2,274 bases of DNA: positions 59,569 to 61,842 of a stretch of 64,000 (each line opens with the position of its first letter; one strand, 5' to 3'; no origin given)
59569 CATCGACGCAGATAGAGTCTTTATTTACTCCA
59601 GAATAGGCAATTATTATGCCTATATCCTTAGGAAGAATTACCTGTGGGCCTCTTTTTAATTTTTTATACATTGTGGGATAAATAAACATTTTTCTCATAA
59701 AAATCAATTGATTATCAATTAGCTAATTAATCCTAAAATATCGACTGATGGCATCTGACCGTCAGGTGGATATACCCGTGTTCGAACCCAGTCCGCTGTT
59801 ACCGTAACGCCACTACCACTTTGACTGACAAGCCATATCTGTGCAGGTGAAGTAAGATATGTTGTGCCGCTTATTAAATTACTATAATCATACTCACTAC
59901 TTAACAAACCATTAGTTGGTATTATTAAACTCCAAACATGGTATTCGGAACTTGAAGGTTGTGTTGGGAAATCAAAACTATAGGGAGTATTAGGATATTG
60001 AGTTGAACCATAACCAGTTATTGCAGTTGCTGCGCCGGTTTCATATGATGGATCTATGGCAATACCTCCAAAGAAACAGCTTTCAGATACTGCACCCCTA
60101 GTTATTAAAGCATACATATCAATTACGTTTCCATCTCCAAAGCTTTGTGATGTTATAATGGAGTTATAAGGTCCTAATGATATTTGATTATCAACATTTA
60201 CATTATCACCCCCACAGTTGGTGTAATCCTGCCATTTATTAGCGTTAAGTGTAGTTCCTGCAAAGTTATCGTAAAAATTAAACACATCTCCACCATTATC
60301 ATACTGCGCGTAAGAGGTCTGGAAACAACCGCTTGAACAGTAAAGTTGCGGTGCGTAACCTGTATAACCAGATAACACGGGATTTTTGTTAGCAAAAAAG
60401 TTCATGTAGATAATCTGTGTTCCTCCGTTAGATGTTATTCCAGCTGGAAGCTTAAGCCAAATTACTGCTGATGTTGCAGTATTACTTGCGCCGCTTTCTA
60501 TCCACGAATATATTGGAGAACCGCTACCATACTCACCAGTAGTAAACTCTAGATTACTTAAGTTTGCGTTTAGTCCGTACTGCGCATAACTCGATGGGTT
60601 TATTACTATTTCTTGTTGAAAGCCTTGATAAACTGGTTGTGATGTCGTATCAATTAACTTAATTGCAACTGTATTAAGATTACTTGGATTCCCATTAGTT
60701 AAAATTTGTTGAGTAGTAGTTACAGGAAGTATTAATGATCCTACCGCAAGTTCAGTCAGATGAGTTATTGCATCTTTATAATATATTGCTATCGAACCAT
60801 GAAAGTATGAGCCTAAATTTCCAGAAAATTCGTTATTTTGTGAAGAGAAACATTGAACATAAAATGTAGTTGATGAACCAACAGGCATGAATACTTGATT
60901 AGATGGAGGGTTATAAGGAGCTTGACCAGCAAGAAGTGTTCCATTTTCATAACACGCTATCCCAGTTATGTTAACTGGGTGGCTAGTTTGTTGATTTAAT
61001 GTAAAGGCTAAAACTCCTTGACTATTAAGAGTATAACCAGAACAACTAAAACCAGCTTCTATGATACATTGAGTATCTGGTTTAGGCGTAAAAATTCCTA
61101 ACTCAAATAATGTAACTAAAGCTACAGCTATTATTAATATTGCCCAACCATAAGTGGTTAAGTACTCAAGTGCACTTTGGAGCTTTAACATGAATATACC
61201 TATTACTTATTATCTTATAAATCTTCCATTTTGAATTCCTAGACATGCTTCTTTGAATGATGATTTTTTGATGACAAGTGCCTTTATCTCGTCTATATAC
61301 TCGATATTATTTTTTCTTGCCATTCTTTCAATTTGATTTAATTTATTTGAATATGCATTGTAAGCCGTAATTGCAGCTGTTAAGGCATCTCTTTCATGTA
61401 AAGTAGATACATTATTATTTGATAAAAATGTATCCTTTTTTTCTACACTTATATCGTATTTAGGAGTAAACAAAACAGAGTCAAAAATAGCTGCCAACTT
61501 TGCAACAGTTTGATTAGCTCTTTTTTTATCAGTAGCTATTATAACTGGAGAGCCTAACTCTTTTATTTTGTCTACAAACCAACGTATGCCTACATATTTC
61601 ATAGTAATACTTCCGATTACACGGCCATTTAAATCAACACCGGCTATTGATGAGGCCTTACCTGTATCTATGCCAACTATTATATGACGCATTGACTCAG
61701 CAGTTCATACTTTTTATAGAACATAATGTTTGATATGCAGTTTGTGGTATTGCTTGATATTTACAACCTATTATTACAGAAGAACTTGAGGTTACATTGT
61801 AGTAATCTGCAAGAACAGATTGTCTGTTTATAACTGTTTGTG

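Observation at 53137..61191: Inverted pilin-like paralogs with patchy ~97-98% identical DNA tracts flanking a 5-kb segment: a possible gene-conversion or inversion substrate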

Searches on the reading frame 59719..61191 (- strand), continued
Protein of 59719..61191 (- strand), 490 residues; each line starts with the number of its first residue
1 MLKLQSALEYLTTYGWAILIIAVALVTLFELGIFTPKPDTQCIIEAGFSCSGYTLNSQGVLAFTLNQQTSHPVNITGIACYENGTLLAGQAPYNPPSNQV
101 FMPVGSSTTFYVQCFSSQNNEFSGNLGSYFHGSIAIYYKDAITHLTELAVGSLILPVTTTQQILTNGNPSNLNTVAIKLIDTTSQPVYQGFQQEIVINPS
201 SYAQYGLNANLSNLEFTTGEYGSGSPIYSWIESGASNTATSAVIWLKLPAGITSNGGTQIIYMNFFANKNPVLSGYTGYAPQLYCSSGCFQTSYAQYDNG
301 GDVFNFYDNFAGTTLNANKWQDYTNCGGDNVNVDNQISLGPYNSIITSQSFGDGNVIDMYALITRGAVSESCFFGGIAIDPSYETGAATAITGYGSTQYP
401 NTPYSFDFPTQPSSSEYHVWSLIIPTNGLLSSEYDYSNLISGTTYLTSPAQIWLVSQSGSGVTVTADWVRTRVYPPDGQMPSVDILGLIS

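Call 46: find_encoding_contigs(protein=P0125, flank=10000, max_places=3)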
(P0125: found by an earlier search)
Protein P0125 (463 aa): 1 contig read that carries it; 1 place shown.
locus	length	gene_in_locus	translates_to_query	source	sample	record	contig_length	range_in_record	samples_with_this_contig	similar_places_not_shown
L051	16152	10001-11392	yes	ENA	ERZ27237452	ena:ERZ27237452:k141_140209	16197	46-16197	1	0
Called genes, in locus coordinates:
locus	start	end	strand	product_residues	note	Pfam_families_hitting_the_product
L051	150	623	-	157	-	PF00293:NUDIX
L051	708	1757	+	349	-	PF08541:ACP_syn_III_C (weak)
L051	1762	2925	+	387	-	PF00108:Thiolase_N, PF22691:Thiolase_C_1, PF02803:Thiolase_C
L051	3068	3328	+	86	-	PF01796:OB_ChsH2_C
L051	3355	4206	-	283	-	-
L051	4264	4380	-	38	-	-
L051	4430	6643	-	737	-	-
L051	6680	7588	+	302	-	PF01040:UbiA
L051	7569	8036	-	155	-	PF11969:DcpS_C, PF01230:HIT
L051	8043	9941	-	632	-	PF05362:Lon_C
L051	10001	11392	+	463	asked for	-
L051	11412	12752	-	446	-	PF27218:MJ0043_C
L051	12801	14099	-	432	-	PF01336:tRNA_anti-codon, PF00152:tRNA-synt_2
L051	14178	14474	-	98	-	PF01918:Alba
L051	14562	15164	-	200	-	PF01135:PCMT (weak), PF08704:GCD14, PF13847:Methyltransf_31, PF08241:Methyltransf_11 (weak), PF13649:Methyltransf_25 (weak)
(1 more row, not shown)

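Call 58: search_solved_structures(query=A2, max_evalue=1)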
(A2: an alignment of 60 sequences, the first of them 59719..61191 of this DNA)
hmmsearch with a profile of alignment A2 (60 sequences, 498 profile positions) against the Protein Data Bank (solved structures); distinct sequences matched with E-value up to 1: 0.
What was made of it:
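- Tried and rejected: A profile search of PDB sequences found nothing (call 58).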

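Call 59: predict_structure(alignment_id=A2)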
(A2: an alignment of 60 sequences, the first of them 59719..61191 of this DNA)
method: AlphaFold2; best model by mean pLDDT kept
length: 490 residues; sequences in the alignment: 60
mean_pLDDT: 83.6   pTM: 0.72
mean pLDDT of the five models: 83.6, 83.3, 82.7, 81.2, 79.7
residues with pLDDT >= 90: 245; 70-90: 149; 50-70: 83; < 50: 13
segments of 3 or more residues with pLDDT < 50: 1-3
pLDDT, mean of each block of 10 residues (from residue 1): 57 81 85 66 89 89 93 93 73 68 92 87 91 94 93 91 60 89 96 96 84 91 88 93 96 95 86 88 82 93 97 96 71 94 90 93 75 72 57 54 53 79 88 83 75 79 92 94 73
secondary structure, 60 per line:
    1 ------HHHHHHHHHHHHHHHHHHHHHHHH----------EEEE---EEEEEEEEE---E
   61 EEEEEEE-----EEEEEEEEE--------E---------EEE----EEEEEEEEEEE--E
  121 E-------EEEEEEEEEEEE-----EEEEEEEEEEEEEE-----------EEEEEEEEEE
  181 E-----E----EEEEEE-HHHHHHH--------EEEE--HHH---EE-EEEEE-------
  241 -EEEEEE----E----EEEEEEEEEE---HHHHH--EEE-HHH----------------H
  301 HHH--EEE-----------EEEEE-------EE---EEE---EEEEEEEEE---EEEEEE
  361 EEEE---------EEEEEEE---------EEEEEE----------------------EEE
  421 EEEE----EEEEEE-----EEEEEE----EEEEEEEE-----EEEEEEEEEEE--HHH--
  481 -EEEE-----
elements in order: H7-30 E41-44 E48-56 E60-67 E73-81 E100-102 E107-117 E129-140 E146-159 E171-181 E192-197 H199-205 E214-217 E229-233 E242-247 E257-266 H270-274 E277-279 H300-303 E306-308 E320-324 E337-339 E343-351 E355-364 E374-380 E390-395 E418-424 E429-434 E440-445 E450-457 E463-473 E482-485
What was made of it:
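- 59719..61191 (-): Paralog B (490 aa). Same architecture, with a B-type N-terminal domain and a ConA/GH16-like C-terminal domain. AF2 model with pLDDT 83.6: helix 7-30, β-domains 41-159, 171-~310 and 320-485 (call 59).
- On Archaeal type IV pilin-like (class III signal peptide) proteins: AF2 predicts helix 7-30 in B (call 59).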

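Call 61: fold_search(model_id=the predicted structure, library=pdb)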
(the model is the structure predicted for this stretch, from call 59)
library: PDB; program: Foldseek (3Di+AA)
matches with E <= 10: 950; with E <= 0.001: 26
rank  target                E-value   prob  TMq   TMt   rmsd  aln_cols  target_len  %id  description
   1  6t2p_AAA              5.2e-06  1.00  0.24  0.45   8.8       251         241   12  Prominent members of the human gut microbiota express endo-acting O-glycanases to initiate mucin breakdown (released 2020-07-08)
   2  6t2o_AAA              6.8e-06  1.00  0.24  0.45   8.8       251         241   12  Prominent members of the human gut microbiota express endo-acting O-glycanases to initiate mucin breakdown (released 2020-07-08)
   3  5dxd_A                1.9e-05  1.00  0.24  0.46   7.6       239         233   14  Crystal structure of Putative beta-glucanase (Rv0315 ortholog) from Mycobacterium abscessus (released 2015-11-04)
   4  6t2p_BBB              2.0e-05  1.00  0.24  0.45   7.9       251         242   12  Prominent members of the human gut microbiota express endo-acting O-glycanases to initiate mucin breakdown (released 2020-07-08)
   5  1ms9_A                2.2e-05  0.98  0.23  0.19  20.8       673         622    8  Triclinic form of Trypanosoma cruzi trans-sialidase, in complex with lactose (released 2003-03-25)
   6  6t2s_AAA              2.6e-05  1.00  0.25  0.47   6.7       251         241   14  Prominent members of the human gut microbiota express endo-acting O-glycanases to initiate mucin breakdown (released 2020-07-08)
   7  6t2o_BBB              3.1e-05  1.00  0.23  0.43   9.0       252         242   13  Prominent members of the human gut microbiota express endo-acting O-glycanases to initiate mucin breakdown (released 2020-07-08)
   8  1ms5_A                3.7e-05  0.97  0.23  0.19  20.6       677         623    9  Triclinic form of Trypanosoma cruzi trans-sialidase, soaked with N-acetylneuraminyl-a-2,3-thio-galactoside (NA-S-Gal) (released 2003-03-25)
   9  1ms8_A                5.4e-05  0.99  0.26  0.21  19.5       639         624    8  Triclinic form of Trypanosoma cruzi trans-sialidase, in complex with 3-deoxy-2,3-dehydro-N-acetylneuraminic acid (DANA (released 2003-03-25)
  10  4ate                  8.3e-05  1.00  0.25  0.44   8.2       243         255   11  High resolution crystal structure of beta-porphyranase A from Zobellia galactanivorans (released 2012-07-25)
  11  4xxp                  9.2e-05  1.00  0.24  0.53   6.2       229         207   14  Crystal Structure of an Uncharacterized Protein (Rv0315 ortholog) from Mycobacterium paratuberculosis (released 2015-02-11)
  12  8va4                  1.1e-04  1.00  0.25  0.47   6.1       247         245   12  Crystal structure of CapGH16_3 enzyme retrieved from capybara gut metagenome (released 2024-10-23)
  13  4w65                  1.7e-04  1.00  0.23  0.44   8.2       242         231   14  Crystal Structure of Glycosyl hydrolase family protein from Mycobacterium fortuitum (released 2014-09-03)
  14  4wzf_A                2.1e-04  1.00  0.24  0.45   7.0       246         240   12  Crystal structural basis for Rv0315, an immunostimulatory antigen and pseudo beta-1, 3-glucanase of Mycobacterium tube (released 2015-12-09)
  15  4wzf_B                2.5e-04  1.00  0.25  0.46   6.5       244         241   14  Crystal structural basis for Rv0315, an immunostimulatory antigen and pseudo beta-1, 3-glucanase of Mycobacterium tube (released 2015-12-09)
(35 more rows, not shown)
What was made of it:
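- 59719..61191 (-): Foldseek matches to GH16/ConA-like folds (call 61).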

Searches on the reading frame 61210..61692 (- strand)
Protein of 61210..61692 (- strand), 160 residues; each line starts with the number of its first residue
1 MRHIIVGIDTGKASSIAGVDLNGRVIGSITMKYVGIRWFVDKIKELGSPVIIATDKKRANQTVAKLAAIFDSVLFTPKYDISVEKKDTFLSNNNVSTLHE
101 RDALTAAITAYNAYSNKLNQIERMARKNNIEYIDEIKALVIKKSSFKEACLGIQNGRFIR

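Call 8: search_protein_families(library=pfam, proteins=[window:61210-61692:-], max_evalue=0.01)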
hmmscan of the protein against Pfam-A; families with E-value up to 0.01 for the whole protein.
window:61210-61692:- (160 aa): 1 family
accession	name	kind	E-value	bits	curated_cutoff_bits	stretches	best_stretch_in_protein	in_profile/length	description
PF04312.18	DUF460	-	6.7e-29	100.7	28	1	2-107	30-135/135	Protein of unknown function (DUF460)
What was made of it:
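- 61210..61692 (-): DUF460 gene upstream of B. It is a neighbour, not shown to be part of the mechanism. Pfam E = 6.7e-29 (call 8).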

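Call 9: search_protein_families(library=ncbifam, proteins=[window:61210-61692:-], max_evalue=0.01)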
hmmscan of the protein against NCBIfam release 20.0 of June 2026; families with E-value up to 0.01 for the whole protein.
window:61210-61692:- (160 aa): 0 families
